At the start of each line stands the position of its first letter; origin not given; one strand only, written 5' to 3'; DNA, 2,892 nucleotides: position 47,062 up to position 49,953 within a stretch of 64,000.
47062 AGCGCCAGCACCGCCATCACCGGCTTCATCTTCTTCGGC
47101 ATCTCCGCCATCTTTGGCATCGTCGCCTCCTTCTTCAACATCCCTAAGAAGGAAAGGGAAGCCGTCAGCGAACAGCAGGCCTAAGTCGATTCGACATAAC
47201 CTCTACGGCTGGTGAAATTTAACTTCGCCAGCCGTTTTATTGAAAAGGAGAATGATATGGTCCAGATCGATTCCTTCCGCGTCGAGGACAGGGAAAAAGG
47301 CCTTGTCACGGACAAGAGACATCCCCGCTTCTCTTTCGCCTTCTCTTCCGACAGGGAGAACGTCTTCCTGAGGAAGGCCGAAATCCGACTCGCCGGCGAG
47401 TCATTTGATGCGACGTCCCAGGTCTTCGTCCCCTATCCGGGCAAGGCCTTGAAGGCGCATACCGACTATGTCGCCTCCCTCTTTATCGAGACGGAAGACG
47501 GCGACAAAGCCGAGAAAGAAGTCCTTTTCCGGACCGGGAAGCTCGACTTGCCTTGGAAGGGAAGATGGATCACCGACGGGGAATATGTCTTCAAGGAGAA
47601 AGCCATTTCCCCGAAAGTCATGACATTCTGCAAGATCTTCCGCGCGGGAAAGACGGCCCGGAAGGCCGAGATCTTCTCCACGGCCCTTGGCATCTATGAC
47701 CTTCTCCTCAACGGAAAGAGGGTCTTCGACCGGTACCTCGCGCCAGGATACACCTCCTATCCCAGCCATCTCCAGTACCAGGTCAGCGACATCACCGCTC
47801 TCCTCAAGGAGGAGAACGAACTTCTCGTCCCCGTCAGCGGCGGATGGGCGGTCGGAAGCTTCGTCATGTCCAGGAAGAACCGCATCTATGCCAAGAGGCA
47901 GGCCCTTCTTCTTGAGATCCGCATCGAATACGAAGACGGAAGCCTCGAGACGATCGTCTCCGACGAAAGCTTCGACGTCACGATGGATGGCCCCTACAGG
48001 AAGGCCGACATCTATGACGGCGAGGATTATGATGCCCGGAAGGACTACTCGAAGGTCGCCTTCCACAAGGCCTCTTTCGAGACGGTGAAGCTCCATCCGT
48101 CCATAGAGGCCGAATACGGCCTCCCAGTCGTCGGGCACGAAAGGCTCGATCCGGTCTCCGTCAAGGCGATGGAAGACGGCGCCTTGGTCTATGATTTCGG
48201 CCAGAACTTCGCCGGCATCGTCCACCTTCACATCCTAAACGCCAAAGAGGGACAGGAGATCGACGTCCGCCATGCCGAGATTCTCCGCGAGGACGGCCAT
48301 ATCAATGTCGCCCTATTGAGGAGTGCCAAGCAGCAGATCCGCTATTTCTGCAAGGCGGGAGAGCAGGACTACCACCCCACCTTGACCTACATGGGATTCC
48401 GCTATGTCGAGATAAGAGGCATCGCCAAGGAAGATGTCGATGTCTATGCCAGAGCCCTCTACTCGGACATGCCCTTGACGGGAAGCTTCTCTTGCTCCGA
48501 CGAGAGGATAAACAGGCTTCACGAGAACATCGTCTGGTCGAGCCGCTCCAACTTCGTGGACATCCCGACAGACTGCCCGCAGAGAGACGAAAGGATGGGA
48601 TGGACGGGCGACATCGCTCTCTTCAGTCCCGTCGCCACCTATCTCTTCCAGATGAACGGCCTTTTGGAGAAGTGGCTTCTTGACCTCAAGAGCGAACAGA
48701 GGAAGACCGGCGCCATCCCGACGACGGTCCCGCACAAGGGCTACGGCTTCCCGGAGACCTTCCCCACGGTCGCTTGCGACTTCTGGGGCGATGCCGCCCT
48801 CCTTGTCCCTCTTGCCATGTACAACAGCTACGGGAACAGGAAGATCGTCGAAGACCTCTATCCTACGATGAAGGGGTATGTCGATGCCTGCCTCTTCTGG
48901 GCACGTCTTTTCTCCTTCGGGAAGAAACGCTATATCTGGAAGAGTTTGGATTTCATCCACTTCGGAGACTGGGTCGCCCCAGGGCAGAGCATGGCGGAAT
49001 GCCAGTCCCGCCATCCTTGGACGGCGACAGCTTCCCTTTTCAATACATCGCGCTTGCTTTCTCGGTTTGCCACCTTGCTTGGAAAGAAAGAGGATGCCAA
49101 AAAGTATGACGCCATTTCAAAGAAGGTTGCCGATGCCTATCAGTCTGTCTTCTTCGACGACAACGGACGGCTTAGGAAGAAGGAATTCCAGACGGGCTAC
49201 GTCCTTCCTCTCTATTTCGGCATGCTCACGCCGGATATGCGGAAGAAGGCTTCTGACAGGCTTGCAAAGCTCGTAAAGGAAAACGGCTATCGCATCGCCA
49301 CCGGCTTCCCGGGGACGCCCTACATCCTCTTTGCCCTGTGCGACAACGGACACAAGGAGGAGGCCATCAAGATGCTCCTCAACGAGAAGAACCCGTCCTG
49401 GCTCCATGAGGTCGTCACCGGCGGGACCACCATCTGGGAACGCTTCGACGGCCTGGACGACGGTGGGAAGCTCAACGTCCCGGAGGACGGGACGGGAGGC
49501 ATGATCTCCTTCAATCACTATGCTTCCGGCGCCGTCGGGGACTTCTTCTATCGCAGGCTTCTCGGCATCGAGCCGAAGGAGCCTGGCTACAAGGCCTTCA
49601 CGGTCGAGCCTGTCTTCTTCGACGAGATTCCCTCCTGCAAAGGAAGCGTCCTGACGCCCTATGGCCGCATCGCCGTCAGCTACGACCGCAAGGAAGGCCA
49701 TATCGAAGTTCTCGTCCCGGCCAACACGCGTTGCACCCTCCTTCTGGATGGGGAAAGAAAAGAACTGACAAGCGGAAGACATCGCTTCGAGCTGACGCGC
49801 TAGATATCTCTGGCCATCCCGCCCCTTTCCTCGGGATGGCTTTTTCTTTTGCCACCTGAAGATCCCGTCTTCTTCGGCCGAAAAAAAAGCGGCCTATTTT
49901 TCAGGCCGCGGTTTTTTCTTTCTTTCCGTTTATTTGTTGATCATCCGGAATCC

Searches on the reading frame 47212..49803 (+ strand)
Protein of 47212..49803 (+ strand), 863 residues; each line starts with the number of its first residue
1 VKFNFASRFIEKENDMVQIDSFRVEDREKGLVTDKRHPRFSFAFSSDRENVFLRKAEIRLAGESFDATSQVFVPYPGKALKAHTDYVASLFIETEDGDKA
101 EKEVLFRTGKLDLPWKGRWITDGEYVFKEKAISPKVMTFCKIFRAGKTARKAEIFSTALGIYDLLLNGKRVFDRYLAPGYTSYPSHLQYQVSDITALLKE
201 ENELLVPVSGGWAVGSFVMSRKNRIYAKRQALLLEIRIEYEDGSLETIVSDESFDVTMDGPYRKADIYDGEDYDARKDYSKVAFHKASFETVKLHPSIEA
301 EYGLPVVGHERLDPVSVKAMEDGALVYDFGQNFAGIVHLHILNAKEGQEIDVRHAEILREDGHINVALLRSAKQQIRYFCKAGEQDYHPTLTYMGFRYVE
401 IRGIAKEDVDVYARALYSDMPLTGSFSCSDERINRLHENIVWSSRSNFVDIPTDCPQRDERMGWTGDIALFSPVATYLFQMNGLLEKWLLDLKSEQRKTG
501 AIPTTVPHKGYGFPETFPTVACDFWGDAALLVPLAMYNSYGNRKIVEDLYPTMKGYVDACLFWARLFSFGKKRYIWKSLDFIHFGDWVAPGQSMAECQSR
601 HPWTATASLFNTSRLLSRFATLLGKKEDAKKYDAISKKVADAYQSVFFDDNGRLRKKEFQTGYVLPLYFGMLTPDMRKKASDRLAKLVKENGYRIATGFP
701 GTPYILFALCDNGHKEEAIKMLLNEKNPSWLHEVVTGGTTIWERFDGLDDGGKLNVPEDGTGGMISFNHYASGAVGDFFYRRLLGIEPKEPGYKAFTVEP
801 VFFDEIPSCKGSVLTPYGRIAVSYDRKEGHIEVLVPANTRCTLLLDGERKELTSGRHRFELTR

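Call 7: search_protein_families(library=pfam, proteins=[window:47212-49803:+], max_evalue=0.01)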
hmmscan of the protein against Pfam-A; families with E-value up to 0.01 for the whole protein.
window:47212-49803:+ (863 aa): 5 families
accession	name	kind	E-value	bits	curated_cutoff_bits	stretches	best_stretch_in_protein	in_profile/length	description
PF17389.8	Bac_rhamnosid6H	-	2.4e-102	343.1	24.5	1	423-782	3-338/339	Bacterial alpha-L-rhamnosidase 6 hairpin glycosidase domain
PF08531.16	Bac_rhamnosid_N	-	2.7e-39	135.2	25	1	148-294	2-152/172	Alpha-L-rhamnosidase N-terminal domain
PF05592.18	Bac_rhamnosid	-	1.6e-23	82.9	22.2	1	319-412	2-97/102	Bacterial alpha-L-rhamnosidase concanavalin-like domain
PF17390.7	Bac_rhamnosid_C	-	4.5e-16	58.9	22.1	1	785-858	1-76/78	Bacterial alpha-L-rhamnosidase C-terminal domain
PF25788.1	Ig_Rha78A_N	-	1.5e-08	35.3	27.4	1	20-111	2-104/105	Rha78A-like, N-terminal immunoglobulin domain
